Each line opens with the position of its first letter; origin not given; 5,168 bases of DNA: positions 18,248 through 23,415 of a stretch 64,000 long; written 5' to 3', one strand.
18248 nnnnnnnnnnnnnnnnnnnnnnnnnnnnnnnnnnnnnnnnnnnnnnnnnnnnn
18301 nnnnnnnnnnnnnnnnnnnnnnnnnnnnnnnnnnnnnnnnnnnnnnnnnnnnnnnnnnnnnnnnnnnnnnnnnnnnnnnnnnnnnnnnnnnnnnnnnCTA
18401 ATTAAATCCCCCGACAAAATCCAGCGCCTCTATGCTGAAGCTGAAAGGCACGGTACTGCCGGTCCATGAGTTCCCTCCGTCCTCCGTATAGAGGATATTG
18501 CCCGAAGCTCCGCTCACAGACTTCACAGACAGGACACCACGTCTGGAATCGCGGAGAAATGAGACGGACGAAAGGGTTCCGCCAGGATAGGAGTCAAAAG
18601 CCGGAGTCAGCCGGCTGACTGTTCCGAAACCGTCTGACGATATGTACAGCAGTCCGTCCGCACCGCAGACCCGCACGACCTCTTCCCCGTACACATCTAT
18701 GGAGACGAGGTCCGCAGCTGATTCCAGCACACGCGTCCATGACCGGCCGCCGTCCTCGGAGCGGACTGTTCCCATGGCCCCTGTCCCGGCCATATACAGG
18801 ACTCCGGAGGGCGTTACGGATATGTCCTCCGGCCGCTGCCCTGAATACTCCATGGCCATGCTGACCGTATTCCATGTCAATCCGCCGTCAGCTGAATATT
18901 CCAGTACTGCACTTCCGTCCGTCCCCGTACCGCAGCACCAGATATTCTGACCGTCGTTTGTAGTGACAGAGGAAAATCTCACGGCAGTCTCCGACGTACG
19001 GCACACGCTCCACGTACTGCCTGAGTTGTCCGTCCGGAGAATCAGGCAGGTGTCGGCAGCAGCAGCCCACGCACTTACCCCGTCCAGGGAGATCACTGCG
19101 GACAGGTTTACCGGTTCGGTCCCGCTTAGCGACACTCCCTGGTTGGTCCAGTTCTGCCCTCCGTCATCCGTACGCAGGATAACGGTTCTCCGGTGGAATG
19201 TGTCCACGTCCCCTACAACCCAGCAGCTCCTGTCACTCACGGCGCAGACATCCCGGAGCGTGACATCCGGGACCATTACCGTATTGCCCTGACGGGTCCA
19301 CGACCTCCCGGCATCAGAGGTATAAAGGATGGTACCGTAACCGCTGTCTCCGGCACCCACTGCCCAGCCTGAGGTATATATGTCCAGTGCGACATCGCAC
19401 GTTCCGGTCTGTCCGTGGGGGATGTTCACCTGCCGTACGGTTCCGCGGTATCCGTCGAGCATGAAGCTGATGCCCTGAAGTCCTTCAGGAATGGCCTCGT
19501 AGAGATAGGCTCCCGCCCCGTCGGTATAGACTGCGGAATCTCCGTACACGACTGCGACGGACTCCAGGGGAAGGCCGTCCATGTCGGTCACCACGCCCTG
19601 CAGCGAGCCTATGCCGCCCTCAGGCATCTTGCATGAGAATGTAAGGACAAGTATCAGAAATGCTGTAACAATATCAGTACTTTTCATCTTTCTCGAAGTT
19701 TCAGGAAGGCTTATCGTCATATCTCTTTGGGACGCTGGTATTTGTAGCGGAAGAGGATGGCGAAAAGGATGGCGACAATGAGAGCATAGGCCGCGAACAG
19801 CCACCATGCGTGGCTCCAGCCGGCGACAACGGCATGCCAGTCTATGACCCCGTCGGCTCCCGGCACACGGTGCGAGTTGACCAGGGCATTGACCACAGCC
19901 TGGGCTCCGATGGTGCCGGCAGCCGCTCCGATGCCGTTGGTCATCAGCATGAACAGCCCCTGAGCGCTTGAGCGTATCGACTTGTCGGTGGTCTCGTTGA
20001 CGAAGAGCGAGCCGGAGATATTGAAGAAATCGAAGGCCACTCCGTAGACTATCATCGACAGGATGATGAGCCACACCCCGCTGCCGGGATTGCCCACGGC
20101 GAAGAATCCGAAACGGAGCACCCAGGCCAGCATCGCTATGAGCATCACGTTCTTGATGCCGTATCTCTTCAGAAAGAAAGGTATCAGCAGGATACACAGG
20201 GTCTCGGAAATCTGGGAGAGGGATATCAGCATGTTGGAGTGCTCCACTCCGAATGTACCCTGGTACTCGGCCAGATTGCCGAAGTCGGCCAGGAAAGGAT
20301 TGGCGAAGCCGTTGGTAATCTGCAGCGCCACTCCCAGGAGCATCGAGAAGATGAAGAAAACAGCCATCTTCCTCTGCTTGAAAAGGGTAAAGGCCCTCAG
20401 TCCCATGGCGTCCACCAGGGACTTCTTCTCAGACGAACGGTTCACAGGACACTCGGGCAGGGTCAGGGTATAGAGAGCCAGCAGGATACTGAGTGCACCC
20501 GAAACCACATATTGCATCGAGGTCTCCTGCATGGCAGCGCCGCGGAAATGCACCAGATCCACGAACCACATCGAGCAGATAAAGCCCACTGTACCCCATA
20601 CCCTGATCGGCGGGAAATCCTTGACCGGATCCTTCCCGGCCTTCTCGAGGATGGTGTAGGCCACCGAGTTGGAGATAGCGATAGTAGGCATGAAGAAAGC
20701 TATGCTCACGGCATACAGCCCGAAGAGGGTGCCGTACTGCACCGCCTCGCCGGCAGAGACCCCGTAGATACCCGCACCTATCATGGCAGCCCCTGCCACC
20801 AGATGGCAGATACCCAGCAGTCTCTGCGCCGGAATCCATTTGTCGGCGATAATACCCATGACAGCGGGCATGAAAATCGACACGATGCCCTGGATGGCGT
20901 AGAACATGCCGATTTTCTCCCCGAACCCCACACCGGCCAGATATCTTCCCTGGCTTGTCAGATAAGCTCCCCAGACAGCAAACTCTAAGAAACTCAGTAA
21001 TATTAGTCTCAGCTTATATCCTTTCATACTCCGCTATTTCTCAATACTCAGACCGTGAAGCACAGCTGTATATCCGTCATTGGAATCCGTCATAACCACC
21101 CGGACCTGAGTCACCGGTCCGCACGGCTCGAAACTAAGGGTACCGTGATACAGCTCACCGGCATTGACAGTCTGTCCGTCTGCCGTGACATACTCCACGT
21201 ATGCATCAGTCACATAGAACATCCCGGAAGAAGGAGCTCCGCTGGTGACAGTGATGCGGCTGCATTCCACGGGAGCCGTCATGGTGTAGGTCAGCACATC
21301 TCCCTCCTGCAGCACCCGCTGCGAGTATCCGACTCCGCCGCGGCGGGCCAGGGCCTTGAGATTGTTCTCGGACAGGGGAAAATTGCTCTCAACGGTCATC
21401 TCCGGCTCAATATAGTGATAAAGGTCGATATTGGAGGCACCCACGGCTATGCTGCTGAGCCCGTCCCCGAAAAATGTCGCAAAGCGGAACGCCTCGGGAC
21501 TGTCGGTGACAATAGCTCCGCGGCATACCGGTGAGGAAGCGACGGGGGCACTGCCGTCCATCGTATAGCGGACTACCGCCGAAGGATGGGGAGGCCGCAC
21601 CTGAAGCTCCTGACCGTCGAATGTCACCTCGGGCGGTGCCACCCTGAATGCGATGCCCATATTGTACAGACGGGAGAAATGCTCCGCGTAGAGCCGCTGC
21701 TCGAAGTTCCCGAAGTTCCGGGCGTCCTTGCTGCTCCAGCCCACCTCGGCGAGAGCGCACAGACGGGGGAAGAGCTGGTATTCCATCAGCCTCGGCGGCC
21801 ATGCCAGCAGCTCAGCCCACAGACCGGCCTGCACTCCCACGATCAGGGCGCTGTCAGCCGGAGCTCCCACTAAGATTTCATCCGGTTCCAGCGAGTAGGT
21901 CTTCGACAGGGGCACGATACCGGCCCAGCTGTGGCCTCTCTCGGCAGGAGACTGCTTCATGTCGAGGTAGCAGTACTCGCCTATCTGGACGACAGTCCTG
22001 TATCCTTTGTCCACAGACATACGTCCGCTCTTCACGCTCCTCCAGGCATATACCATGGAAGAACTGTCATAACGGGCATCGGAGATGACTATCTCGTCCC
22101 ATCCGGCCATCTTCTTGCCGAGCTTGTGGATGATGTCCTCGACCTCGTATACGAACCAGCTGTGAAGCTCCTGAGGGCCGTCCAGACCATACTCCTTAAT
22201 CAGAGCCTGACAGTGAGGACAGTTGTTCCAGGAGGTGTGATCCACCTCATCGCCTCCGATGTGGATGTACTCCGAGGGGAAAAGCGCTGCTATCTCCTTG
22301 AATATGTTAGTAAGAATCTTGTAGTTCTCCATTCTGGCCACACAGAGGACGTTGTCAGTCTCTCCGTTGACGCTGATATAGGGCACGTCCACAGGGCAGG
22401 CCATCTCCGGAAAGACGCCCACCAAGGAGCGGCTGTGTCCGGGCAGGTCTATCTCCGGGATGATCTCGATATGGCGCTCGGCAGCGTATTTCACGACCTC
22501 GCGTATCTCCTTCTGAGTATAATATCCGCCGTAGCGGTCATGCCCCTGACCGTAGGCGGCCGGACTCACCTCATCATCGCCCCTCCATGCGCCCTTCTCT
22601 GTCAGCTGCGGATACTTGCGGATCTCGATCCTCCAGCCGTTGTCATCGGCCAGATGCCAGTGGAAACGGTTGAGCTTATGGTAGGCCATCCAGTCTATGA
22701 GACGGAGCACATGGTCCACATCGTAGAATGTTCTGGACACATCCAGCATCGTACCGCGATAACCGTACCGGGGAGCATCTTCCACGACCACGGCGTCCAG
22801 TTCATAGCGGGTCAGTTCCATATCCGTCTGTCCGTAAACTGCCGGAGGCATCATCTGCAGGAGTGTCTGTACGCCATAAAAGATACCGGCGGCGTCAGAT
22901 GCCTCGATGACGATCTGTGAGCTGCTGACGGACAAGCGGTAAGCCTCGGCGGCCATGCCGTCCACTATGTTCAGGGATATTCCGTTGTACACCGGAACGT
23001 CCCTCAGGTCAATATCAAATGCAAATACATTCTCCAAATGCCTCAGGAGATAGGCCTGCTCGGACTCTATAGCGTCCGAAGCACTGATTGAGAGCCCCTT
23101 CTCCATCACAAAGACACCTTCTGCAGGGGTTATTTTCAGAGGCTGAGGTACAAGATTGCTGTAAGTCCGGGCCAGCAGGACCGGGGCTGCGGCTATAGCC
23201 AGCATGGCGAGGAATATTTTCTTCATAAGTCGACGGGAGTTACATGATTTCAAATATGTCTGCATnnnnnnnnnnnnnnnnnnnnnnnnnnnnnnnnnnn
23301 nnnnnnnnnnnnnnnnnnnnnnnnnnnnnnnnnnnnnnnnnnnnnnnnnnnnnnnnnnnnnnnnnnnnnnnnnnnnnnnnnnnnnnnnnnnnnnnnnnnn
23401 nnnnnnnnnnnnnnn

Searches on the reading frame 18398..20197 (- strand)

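Call 8: search_protein_families(library=pfam, proteins=[window:18398-20197:-])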
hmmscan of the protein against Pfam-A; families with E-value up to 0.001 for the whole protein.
window:18398-20197:- (599 aa): 6 families
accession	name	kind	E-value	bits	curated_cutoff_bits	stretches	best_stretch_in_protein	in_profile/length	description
PF14870.12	PSII_BNR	-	1.4e-14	54.5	27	1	313-400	19-98/303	Photosynthesis system II assembly factor YCF48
PF15902.12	Sortilin-Vps10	-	4.1e-08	32.9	33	0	340-447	3-114/446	Sortilin, neurotensin receptor 3,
PF13620.12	CarboxypepD_reg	-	2.1e-06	28.4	32.3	1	198-271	1-81/82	Carboxypeptidase regulatory-like domain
PF13088.12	BNR_2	-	2.6e-05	24.1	31.4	1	374-491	74-202/277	BNR repeat-like domain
PF19755.4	DUF6242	-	0.00014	22.2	29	0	411-487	149-217/217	Domain of unknown function (DUF6242)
PF02012.26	BNR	-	0.00069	19.7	27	0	434-443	2-11/12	BNR/Asp-box repeat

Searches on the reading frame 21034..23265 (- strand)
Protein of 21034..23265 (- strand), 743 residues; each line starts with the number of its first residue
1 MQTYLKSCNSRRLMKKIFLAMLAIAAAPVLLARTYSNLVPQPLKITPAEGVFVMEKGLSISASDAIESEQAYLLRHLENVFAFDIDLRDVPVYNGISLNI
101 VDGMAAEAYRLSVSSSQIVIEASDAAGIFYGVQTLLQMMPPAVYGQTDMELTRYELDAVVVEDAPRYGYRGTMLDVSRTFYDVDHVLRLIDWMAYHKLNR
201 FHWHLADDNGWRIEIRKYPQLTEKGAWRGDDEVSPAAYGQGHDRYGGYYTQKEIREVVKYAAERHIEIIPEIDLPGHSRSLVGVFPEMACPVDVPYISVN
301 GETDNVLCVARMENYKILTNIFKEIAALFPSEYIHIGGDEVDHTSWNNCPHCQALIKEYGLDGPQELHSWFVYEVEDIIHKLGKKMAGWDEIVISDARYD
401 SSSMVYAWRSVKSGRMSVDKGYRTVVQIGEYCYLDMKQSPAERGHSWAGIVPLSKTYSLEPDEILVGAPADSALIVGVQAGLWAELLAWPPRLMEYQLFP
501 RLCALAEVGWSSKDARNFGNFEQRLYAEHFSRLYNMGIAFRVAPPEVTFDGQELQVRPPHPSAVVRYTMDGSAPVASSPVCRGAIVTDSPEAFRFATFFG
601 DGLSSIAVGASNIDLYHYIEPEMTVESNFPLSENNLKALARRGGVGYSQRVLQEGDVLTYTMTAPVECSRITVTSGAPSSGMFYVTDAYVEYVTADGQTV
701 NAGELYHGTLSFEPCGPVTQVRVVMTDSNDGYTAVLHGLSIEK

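Call 8: search_protein_families(library=pfam, proteins=[window:21034-23265:-])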
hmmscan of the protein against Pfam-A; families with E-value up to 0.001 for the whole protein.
window:21034-23265:- (743 aa): 3 families
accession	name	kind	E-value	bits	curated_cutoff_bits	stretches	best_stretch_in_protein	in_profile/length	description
PF00728.28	Glyco_hydro_20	-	5.2e-107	358.6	22.3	1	167-512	1-347/348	Glycosyl hydrolase family 20, catalytic domain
PF02838.20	Glyco_hydro_20b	-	8e-19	69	26.1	1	37-164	3-124/124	Glycosyl hydrolase family 20, domain 2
PF13290.12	CHB_HEX_C_1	-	1.4e-05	25.3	22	1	548-605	5-63/67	Chitobiase/beta-hexosaminidase C-terminal domain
